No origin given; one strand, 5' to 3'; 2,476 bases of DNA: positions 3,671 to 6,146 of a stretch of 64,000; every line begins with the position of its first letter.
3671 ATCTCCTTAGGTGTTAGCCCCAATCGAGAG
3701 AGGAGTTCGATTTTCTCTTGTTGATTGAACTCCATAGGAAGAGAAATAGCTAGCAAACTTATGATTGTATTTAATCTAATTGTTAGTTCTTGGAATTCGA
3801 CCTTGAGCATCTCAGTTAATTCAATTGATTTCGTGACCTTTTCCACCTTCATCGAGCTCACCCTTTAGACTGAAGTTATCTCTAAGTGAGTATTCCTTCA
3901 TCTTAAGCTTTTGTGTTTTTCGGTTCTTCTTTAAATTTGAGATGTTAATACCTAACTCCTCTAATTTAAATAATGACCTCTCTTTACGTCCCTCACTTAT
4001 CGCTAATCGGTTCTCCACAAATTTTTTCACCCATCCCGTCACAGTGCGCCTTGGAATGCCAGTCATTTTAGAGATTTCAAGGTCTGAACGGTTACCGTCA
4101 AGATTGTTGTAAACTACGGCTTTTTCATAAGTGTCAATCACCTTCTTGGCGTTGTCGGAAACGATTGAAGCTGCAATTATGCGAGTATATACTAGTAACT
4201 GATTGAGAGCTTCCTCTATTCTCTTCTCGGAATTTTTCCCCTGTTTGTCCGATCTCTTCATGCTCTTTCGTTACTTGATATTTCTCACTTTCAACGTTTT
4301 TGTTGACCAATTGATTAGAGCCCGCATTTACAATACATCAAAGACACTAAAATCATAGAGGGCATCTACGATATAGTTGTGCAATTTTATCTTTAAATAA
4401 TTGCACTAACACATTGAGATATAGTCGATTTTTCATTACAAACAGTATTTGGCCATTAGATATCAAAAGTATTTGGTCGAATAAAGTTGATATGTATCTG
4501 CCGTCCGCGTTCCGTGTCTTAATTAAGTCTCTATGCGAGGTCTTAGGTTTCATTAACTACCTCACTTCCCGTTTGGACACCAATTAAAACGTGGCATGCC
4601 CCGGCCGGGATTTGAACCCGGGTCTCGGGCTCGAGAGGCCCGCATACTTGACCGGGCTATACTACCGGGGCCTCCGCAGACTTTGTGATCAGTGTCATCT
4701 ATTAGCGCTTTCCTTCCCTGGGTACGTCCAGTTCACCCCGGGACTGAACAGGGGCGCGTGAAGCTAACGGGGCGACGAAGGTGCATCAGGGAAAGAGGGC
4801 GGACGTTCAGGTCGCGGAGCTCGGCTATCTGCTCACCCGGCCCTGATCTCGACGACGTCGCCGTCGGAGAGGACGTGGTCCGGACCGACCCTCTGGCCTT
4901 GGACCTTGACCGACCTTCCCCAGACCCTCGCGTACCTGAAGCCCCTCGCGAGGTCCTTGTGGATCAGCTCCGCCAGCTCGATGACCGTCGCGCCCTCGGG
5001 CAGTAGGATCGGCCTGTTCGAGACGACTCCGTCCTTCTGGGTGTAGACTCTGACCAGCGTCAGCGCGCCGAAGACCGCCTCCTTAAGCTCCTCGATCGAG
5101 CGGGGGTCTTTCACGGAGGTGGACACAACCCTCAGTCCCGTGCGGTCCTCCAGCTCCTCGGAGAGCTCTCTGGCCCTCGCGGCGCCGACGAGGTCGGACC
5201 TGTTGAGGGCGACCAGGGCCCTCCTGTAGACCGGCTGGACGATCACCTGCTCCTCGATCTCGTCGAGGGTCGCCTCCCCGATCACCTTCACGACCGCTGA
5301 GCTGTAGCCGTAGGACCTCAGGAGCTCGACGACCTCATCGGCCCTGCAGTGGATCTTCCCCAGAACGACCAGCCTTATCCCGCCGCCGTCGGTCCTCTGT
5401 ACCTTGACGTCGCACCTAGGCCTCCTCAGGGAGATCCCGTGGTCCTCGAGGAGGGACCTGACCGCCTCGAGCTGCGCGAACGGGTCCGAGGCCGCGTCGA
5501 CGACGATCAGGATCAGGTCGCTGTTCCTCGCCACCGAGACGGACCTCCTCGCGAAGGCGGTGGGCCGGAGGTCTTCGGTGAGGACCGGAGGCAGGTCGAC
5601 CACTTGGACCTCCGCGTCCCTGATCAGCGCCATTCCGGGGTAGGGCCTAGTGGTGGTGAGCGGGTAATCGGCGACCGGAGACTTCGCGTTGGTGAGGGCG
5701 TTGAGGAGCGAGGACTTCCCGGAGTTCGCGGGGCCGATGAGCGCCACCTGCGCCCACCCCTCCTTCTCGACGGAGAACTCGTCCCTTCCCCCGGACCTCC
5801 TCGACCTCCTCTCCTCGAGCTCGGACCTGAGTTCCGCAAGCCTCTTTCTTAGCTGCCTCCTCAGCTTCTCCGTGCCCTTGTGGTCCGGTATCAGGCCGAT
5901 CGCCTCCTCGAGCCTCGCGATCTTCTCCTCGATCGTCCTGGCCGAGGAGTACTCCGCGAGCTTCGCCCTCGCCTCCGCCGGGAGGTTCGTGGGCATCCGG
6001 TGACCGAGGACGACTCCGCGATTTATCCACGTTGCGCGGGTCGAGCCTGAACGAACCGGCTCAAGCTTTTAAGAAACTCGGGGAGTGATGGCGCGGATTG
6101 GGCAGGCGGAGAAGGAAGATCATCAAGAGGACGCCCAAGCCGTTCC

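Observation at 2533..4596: Abrupt ~2-kb AT-rich island between phr and the 3' end of tRNA-Glu, with no integrase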

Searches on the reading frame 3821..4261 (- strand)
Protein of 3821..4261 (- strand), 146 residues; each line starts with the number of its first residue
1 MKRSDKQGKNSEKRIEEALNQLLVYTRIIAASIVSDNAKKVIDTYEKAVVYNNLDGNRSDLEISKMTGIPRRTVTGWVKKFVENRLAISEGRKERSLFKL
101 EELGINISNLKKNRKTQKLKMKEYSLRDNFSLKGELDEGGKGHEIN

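Call 5: search_protein_families(library=pfam, proteins=[window:3821-4261:-], max_evalue=1)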
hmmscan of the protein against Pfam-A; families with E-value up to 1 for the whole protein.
window:3821-4261:- (146 aa): 6 families
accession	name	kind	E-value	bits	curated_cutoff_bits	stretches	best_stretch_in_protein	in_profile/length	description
PF13384.12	HTH_23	-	0.00029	21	24.6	1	60-86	20-46/50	Homeodomain-like domain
PF13518.12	HTH_28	-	0.0064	17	25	1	62-86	17-41/52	Helix-turn-helix domain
PF13551.12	HTH_29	-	0.012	16.1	28.1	1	62-88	17-43/64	Winged helix-turn helix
PF04218.19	CENP-B_N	-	0.035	14.2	21.2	1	45-80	10-45/53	CENP-B N-terminal DNA-binding domain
PF09904.15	HTH_43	-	0.079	13.4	27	1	57-89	20-52/89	Winged helix-turn helix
PF06056.18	Terminase_5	-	0.087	13.2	20.3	1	62-85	18-41/58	Putative ATPase subunit of terminase (gpP-like)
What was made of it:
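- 3821..4261 (-): ORF-B, 146 aa. It is a small HTH_23/HTH_28-like DNA-binding protein. It overlaps ORF-C by 32-41 nt, so B-C-D read as one operon. Pfam HTH_23 at 2.9e-4, below the gathering score (call 5).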

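Call 20: search_protein_families(library=phrogs, proteins=[window:3821-4261:-], max_evalue=1)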
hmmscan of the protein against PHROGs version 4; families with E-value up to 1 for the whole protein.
window:3821-4261:- (146 aa): 10 families
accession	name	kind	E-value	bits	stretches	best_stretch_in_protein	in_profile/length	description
phrog_8794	-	transcription regulation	0.0043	18.1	1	61-111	25-73/159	sigma factor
phrog_26539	-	unknown function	0.0049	17.4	1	50-91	25-66/241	-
phrog_15912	-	unknown function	0.015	16.5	1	55-94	17-56/71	-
phrog_9366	-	integration and excision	0.015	16.3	1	30-80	56-104/109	transposase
phrog_270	-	DNA, RNA and nucleotide metabolism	0.033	14.5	1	43-117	46-127/383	replication initiation protein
phrog_4151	-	DNA, RNA and nucleotide metabolism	0.04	14.7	1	58-117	21-85/154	DNA binding protein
phrog_141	-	head and packaging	0.066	13.6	1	62-121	20-74/183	terminase small subunit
phrog_14115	-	unknown function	0.12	12.6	1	36-80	23-67/267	-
phrog_2554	-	unknown function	0.18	11.7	1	40-81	139-179/529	-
phrog_310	-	integration and excision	0.18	11.6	1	9-96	98-183/696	transposase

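Call 21: search_protein_families(library=ncbifam, proteins=[window:3821-4261:-], max_evalue=1)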
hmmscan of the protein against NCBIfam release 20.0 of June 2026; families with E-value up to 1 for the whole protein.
window:3821-4261:- (146 aa): 3 families
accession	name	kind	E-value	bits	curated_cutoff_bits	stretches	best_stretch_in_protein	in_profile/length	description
NF033545.0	transpos_IS630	equivalog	0.0019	17.7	100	1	49-87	4-42/299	IS630 family transposase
NF033516.0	transpos_IS3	equivalog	0.0047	16.2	160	1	48-120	5-80/369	IS3 family transposase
NF008419.0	PRK11246.1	equivalog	0.023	14.2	279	1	8-59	67-120/219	YtjB family periplasmic protein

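Call 22: search_protein_families(library=padloc, proteins=[window:3821-4261:-], max_evalue=1)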
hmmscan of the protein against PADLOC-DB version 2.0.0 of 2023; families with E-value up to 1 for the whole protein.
window:3821-4261:- (146 aa): 0 families

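Call 38: find_homologous_proteins(query=window:3821-4261:-, max_evalue=0.01)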
Query window:3821-4261:- (146 aa): 1 proteins with E <= 0.01 among 46 candidates.
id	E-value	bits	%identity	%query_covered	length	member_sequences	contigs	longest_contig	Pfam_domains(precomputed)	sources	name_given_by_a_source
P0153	2.1e-85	301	100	100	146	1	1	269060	-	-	-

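Call 86: find_related_loci(query=window:3821-4261:-, collection=viral_contigs, flank=10000)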
Query window:3821-4261:- (146 aa) in viral_contigs; peptide patterns used: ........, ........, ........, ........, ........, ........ (x = any residue, [..] = any of these).
55 stretches matched a pattern, but none encodes a relative of the query by tblastn (E <= 1e-3).

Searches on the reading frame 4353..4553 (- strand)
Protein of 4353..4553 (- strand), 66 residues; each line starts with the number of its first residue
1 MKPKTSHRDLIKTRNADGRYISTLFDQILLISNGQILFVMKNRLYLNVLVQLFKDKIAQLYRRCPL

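Call 5: search_protein_families(library=pfam, proteins=[window:4353-4553:-], max_evalue=1)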
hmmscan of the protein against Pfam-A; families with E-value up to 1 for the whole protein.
window:4353-4553:- (66 aa): 0 families

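Call 20: search_protein_families(library=phrogs, proteins=[window:4353-4553:-], max_evalue=1)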
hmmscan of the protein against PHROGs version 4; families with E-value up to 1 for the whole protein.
window:4353-4553:- (66 aa): 1 family
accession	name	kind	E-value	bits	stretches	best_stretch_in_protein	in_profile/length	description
phrog_1104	-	head and packaging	0.25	12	1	19-56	16-55/160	virion structural protein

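Call 21: search_protein_families(library=ncbifam, proteins=[window:4353-4553:-], max_evalue=1)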
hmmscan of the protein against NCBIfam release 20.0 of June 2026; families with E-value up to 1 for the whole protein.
window:4353-4553:- (66 aa): 0 families

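Call 22: search_protein_families(library=padloc, proteins=[window:4353-4553:-], max_evalue=1)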
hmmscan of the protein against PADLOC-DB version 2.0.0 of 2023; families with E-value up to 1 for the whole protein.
window:4353-4553:- (66 aa): 0 families

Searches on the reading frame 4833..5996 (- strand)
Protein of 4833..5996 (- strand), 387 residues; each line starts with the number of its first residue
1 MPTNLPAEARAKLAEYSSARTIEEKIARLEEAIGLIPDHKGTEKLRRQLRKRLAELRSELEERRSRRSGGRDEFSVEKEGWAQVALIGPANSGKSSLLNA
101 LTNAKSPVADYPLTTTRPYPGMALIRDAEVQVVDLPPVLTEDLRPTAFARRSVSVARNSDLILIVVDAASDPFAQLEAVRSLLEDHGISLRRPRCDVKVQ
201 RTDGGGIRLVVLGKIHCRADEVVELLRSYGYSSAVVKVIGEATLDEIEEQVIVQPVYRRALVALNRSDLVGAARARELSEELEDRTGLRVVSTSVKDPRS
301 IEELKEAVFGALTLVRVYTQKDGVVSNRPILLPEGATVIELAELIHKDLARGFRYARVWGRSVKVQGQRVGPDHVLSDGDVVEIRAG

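Call 5: search_protein_families(library=pfam, proteins=[window:4833-5996:-], max_evalue=1)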
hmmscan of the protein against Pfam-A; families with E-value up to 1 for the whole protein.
window:4833-5996:- (387 aa): 18 families
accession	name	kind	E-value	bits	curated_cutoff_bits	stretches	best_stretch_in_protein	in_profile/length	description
PF02824.27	TGS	-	7.9e-20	71.1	22.2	1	315-384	1-58/60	TGS domain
PF01926.29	MMR_HSR1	-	3.5e-18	66.2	21.9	1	83-184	1-101/113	50S ribosome-binding GTPase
PF02421.24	FeoB_N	-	1.5e-14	54.2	27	2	83-169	2-89/156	Ferrous iron transport protein B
PF16897.10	MMR_HSR1_Xtn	-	2.4e-11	44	35.2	1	205-314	2-106/106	C-terminal region of MMR_HSR1 domain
PF03193.22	RsgA_GTPase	-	6.2e-06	26.6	30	2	260-313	56-109/174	RsgA GTPase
PF00350.29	Dynamin_N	-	3.4e-05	24.4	27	1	84-114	1-32/168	Dynamin family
PF09439.16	SRPRB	-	0.0003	20.6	25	1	83-172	5-86/178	Signal recognition particle receptor beta subunit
PF06071.19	YchF-GTPase_C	-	0.0032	18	27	1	332-359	17-44/84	Protein of unknown function (DUF933)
PF00009.33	GTP_EFTU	-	0.0051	16.9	26.5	0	149-189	83-123/188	Elongation factor Tu GTP binding domain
PF13555.12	AAA_29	-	0.0066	16.6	27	1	73-103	16-44/61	P-loop containing region of AAA domain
PF13401.12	AAA_22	-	0.0087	16.8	27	1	85-189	9-117/130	AAA domain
PF00005.33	ABC_tran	-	0.017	16.1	25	1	83-109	13-39/137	ABC transporter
PF13304.12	AAA_21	-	0.027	15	27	1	85-105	3-23/304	AAA domain, putative AbiEii toxin, Type IV TA system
PF20703.3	nSTAND1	-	0.19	11.8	27.1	1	82-176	34-131/379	Novel STAND NTPase 1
PF02597.26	ThiS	-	0.26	12.3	22.5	0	329-384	15-69/76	ThiS family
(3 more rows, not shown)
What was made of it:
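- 4833..5996 (-): drg (developmentally regulated GTPase, TGS domain). This native flanking gene was used as the synteny anchor. Pfam TGS and MMR_HSR1 (call 5).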

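Call 8: find_related_loci(query=window:4833-5996:-, collection=genome_contigs, flank=10000)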
Query window:4833-5996:- (387 aa) in genome_contigs; peptide patterns used: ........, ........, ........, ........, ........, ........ (x = any residue, [..] = any of these).
450 stretches matched a pattern; 67 encode a relative of the query (tblastn E <= 1e-3); 66 distinct loci.
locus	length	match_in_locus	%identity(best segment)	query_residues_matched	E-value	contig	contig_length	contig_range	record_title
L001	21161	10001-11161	93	1-387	0e+0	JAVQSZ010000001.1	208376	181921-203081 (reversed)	MAG: Nitrososphaerota archaeon isolate SKYBB_hs_bin131 NODE_1_length_208376_cov_1104.754396, whole genome shotgun sequen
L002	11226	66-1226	71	1-386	2e-169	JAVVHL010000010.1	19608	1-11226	MAG: Candidatus Calditenuis sp. isolate PSP.bin.8 NODE_306_length_19608_cov_119.897202, whole genome shotgun sequence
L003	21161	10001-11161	72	1-386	1e-163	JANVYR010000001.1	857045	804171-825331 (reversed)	MAG: Candidatus Calditenuis fumarioli isolate 146_bin.25 NODE_2_length_857045_cov_24.061639, whole genome shotgun sequen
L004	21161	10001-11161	81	1-387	0e+0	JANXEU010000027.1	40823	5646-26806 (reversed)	MAG: Candidatus Calditenuaceae archaeon isolate SKYB91 k141_471792, whole genome shotgun sequence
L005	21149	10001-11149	56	1-386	2e-142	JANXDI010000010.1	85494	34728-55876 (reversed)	MAG: Candidatus Calditenuaceae archaeon isolate SKYB103 k141_382985, whole genome shotgun sequence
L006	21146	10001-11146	57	1-385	4e-142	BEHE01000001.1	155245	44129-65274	Archaeon HR02 DNA, contig: NODE_46_1, isolate: HRbin02, whole genome shotgun sequence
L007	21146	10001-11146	57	1-385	4e-142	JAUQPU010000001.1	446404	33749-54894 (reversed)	MAG: Thermoproteota archaeon isolate JZ-1.bins.71.201901 NODE_3_length_446404_cov_59.923713, whole genome shotgun sequen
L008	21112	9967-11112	57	1-384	2e-140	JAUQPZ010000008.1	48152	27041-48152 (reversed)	MAG: Thermoproteota archaeon isolate JZ-3.bins.124.201901 NODE_438_length_48152_cov_1.452140, whole genome shotgun seque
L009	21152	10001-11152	58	1-385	2e-141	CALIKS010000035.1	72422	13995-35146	MAG: uncultured archaeon isolate S1_Bin_MAXBIN__124_sub_1 genome assembly, contig: c_000000889356, whole genome shotgun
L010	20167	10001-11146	57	1-385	4e-138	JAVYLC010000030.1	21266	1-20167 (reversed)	MAG: Nitrososphaerota archaeon isolate BF2_201808_bins_8 BF2_201808_bins_8_scaffold_30, whole genome shotgun sequence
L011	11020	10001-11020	69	1-339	2e-138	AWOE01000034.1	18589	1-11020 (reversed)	Candidatus Calditenuaceae archaeon JGI OTU-1 pSL4COM1_contig_42_0.34, whole genome shotgun sequence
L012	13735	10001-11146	58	1-385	1e-137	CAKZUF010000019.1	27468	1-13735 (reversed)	MAG: uncultured archaeon isolate S1_Bin_METABAT__127_sub_1 genome assembly, contig: c_000000795800, whole genome shotgun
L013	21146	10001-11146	56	1-385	2e-137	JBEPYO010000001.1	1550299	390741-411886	MAG: Nitrososphaerota archaeon isolate 03V1_S199.concoct.095 NODE_1_length_1550299_cov_2.969483, whole genome shotgun se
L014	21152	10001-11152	55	1-385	3e-136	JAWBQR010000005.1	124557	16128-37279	MAG: Nitrososphaerota archaeon isolate JZ-1_201705_bins_35 JZ-1_201705_bins_35_scaffold_5, whole genome shotgun sequence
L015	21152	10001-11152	57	1-385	5e-135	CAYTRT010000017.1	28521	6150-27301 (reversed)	MAG TPA_asm: uncultured Nitrososphaeria archaeon isolate SRP104967_co1_41 genome assembly, contig: NODE_535_length_28521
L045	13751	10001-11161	81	1-387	0e+0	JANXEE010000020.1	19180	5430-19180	MAG: Candidatus Calditenuaceae archaeon isolate SKYB46 k141_437102, whole genome shotgun sequence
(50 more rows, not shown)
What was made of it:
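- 4833..5996 (-): 66 related loci were retrieved (call 8).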
